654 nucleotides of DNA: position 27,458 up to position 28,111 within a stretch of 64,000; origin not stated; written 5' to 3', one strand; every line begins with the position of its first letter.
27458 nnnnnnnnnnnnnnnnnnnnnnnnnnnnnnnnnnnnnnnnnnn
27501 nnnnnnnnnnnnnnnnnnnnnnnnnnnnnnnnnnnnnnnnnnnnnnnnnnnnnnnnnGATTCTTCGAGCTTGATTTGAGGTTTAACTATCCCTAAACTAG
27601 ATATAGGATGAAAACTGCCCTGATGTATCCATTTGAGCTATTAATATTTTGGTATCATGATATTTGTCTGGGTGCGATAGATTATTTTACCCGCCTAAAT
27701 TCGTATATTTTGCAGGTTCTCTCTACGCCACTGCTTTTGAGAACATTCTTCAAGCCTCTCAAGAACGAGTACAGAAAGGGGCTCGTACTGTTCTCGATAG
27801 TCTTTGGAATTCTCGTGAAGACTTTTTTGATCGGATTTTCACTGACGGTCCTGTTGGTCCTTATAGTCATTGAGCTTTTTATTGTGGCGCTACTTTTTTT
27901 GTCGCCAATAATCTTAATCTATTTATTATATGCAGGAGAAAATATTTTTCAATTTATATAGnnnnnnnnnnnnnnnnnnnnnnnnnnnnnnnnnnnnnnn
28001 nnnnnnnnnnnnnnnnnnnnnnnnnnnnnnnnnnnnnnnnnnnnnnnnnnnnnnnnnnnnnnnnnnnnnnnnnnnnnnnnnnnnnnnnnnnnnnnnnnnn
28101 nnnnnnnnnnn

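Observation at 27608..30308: Second Hsp100 is membrane-anchored and its D1 ring is predicted non-hydrolytic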

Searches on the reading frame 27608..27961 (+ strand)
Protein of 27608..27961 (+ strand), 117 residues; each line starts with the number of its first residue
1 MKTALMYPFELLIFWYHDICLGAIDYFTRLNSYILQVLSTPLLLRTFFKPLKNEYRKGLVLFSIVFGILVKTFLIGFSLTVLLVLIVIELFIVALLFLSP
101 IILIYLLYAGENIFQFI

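Call 3: search_protein_families(library=pfam, proteins=[window:27608-27961:+], max_evalue=0.01)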
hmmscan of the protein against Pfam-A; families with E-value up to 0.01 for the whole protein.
window:27608-27961:+ (117 aa): 0 families

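Call 4: search_protein_families(library=ncbifam, proteins=[window:27608-27961:+], max_evalue=0.01)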
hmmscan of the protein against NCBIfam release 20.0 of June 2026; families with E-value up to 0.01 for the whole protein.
window:27608-27961:+ (117 aa): 0 families

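Call 8: find_homologous_proteins(query=window:27608-27958:+, max_evalue=0.01)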
Query window:27608-27958:+ (117 aa): 182 proteins with E <= 0.01 among 217 candidates; the best 120 are listed.
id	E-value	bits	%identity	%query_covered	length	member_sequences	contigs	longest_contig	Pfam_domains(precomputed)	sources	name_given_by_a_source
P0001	6.1e-64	231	100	100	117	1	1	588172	-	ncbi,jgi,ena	-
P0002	1.5e-53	198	80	100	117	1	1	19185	-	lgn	-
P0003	2.6e-49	184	78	100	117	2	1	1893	-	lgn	-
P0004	4.0e-47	177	73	100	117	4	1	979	-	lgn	-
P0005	2.8e-45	171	71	100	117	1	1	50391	-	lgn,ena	-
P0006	8.2e-45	170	72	100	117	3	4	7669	-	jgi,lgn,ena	-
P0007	1.1e-43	166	73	97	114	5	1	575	-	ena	-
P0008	3.5e-43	164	68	100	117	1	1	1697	-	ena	-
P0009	5.2e-43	164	70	93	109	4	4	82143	-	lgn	-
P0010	6.8e-43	163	71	94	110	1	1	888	-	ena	-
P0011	1.2e-41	160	70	96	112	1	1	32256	-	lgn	-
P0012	1.9e-41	159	70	96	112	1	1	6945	-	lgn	-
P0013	2.3e-40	155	71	94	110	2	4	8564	-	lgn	-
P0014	5.0e-39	151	71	90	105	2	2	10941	-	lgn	-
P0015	2.5e-38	149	70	86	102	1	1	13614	-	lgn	-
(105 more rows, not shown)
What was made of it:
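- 27608..27961 (+): Gene for the small membrane partner protein (117 aa). It has an N-terminal amphipathic helix, an invariant basic loop and a C-terminal TM hairpin. 182 stand-alone homologues (call 8).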

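Call 32: search_protein_families(library=padloc, proteins=[window:27608-27958:+], max_evalue=0.01)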
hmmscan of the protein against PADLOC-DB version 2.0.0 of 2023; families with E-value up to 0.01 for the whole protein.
window:27608-27958:+ (117 aa): 0 families

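Call 53: predict_structure(alignment_id=A4)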
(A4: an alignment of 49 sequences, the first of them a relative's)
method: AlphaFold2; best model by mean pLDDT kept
length: 117 residues; sequences in the alignment: 49
mean_pLDDT: 89.9   pTM: 0.73
mean pLDDT of the five models: 89.9, 89.1, 88.5, 87.3, 86.8
residues with pLDDT >= 90: 78; 70-90: 30; 50-70: 9; < 50: 0
segments of 3 or more residues with pLDDT < 50: none
pLDDT, mean of each block of 10 residues (from residue 1): 83 95 97 97 92 78 91 97 98 96 85 59
secondary structure, 60 per line:
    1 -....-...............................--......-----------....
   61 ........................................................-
elements in order: H2-5 H7-37 H40-45 H57-116
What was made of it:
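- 27608..27961 (+): AF2 pLDDT 89.9 (call 53).
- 27779..27922 (+): Hydrophobic hairpin of the small protein (aa 58 to about 105), with invariant K71 and near-invariant E89. AF2 helix 57-116 (call 53).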

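Call 58: find_related_loci(query=A4, collection=metagenome_contigs, flank=4000)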
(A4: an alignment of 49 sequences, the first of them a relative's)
Query A4 (117 aa) in metagenome_contigs; peptide patterns used: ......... (x = any residue, [..] = any of these).
138 stretches matched a pattern; 115 encode a relative of the query (tblastn E <= 1e-3); the best 80 are kept; 80 distinct loci.
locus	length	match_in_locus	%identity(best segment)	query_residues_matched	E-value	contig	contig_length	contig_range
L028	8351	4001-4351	72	1-117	1e-52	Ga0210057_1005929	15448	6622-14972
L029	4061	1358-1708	72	1-117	1e-52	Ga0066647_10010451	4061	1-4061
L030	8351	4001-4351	72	1-117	1e-52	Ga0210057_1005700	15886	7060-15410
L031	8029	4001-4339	73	1-113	2e-51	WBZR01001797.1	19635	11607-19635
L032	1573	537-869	70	1-111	6e-48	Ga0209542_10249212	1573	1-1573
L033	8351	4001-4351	71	1-117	6e-47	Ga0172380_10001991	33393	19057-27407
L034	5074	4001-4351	62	1-117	4e-45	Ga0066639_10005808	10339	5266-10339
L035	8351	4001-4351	62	1-117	4e-45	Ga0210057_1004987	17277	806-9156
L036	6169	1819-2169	70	1-117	7e-45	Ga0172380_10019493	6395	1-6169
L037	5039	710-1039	65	1-110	1e-35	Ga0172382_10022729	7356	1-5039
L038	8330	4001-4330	65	1-110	1e-35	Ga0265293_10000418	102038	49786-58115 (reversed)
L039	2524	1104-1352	54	7-89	8e-28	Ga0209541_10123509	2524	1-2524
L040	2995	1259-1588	50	1-110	1e-26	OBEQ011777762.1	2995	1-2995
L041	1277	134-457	48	1-108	1e-25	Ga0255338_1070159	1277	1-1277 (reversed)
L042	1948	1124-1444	51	1-107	4e-25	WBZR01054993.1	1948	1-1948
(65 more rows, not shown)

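Call 68: search_solved_structures(query=A4, max_evalue=1)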
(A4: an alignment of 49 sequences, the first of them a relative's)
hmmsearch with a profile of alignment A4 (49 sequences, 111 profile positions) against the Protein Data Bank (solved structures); distinct sequences matched with E-value up to 1: 0.

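Call 71: fold_search(model_id=the predicted structure, library=pdb)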
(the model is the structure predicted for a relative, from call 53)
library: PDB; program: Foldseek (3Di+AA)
matches with E <= 10: 62; with E <= 0.001: 0
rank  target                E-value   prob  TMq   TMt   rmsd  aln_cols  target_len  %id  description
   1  2z4w_B                1.7e+00  0.12  0.23  0.12  21.9        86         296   12  S. cerevisiae geranylgeranyl pyrophosphate synthase in complex with magnesium and BPH-749 (released 2008-07-01)
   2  9b3t_F                1.9e+00  0.12  0.23  0.12   9.9        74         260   20  Octameric prenyltransferase domain of linkerless Fusicoccadiene synthase with C2 symmetry without associated cyclase d (released 2024-09-25)
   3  2e92_A                1.9e+00  0.12  0.29  0.15  20.6       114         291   11  S. cerevisiae geranylgeranyl pyrophosphate synthase in complex with magnesium and BPH-261 (released 2007-06-12)
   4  2zeu_B                2.0e+00  0.09  0.27  0.14  22.9       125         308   12  S. Cerevisiae Geranylgeranyl Pyrophosphate Synthase in Complex with BPH-715 (released 2008-12-23)
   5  2z4y_B                2.4e+00  0.10  0.24  0.12  17.9        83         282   16  S. cerevisiae geranylgeranyl pyrophosphate synthase in complex with magnesium and BPH-252 (released 2008-07-01)
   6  2z4x_B                2.7e+00  0.10  0.28  0.15  21.1       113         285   11  S. cerevisiae geranylgeranyl pyrophosphate synthase in complex with magnesium and BPH-252 (P21) (released 2008-07-01)
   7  2e90_B                2.7e+00  0.10  0.24  0.12  21.8        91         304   11  S. cerevisiae geranylgeranyl pyrophosphate synthase in complex with magnesium, pyrophosphate and FPP (released 2007-06-12)
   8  2z7h_A                2.9e+00  0.08  0.23  0.11  21.9        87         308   13  S. cerevisiae geranylgeranyl pyrophosphate synthase in complex with inhibitor BPH-210 (released 2008-05-06)
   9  2zev_A                3.0e+00  0.09  0.23  0.12  22.1        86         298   12  S. Cerevisiae Geranylgeranyl Pyrophosphate Synthase in Complex with Magnesium, IPP and BPH-715 (released 2008-12-23)
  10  2e92_B                3.2e+00  0.08  0.22  0.11  22.2        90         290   14  S. cerevisiae geranylgeranyl pyrophosphate synthase in complex with magnesium and BPH-261 (released 2007-06-12)
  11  2dh4_A                3.2e+00  0.08  0.23  0.11  22.0        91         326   11  Geranylgeranyl pyrophosphate synthase (released 2006-04-04)
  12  2z7h_B                3.4e+00  0.08  0.22  0.11  22.1        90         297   14  S. cerevisiae geranylgeranyl pyrophosphate synthase in complex with inhibitor BPH-210 (released 2008-05-06)
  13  5ern_A                3.4e+00  0.06  0.24  0.13  18.0       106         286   18  Crystal structure of elongation domain of Phomopsis amygdali fusicoccadiene synthase (released 2016-01-20)
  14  2z4w_A                3.6e+00  0.08  0.29  0.15  20.6       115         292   12  S. cerevisiae geranylgeranyl pyrophosphate synthase in complex with magnesium and BPH-749 (released 2008-07-01)
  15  2z78_B                3.6e+00  0.08  0.27  0.13  15.0       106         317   13  S. cerevisiae geranylgeranyl pyrophosphate synthase in complex with BPH-806 (released 2008-07-08)
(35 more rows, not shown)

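Call 93: search_protein_representatives(alignment_id=A4)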
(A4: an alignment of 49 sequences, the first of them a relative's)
Query: 49 sequences, 111 profile positions. Proteins with E-value up to 0.001 (for the whole library): 56; up to 1e-10: 41; up to 1e-30: 6. The best 56 are listed.
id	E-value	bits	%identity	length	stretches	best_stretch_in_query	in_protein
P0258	1.9e-37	143.9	-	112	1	1-109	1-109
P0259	1.4e-36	141.2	-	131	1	1-108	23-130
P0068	9.6e-35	135.2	-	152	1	1-109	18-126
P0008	7.9e-34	132.3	-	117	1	1-109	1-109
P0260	2.4e-32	127.5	-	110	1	3-108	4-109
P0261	3.9e-32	126.8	-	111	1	2-109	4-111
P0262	2.1e-30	121.3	-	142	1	7-109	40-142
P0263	5.2e-30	120.0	-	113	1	4-109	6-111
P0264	1.3e-28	115.4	-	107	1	3-107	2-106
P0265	4.0e-28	113.9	-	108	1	4-109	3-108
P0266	4.9e-28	113.6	-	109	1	4-109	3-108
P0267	6.0e-28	113.3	-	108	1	4-108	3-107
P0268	7.4e-27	109.8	-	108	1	4-108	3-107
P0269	1.1e-26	109.3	-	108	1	3-107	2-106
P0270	1.7e-25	105.4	-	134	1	10-108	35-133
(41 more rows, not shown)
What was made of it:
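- All 182 homologues and all 56 library representatives are small proteins (calls 8, 93).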
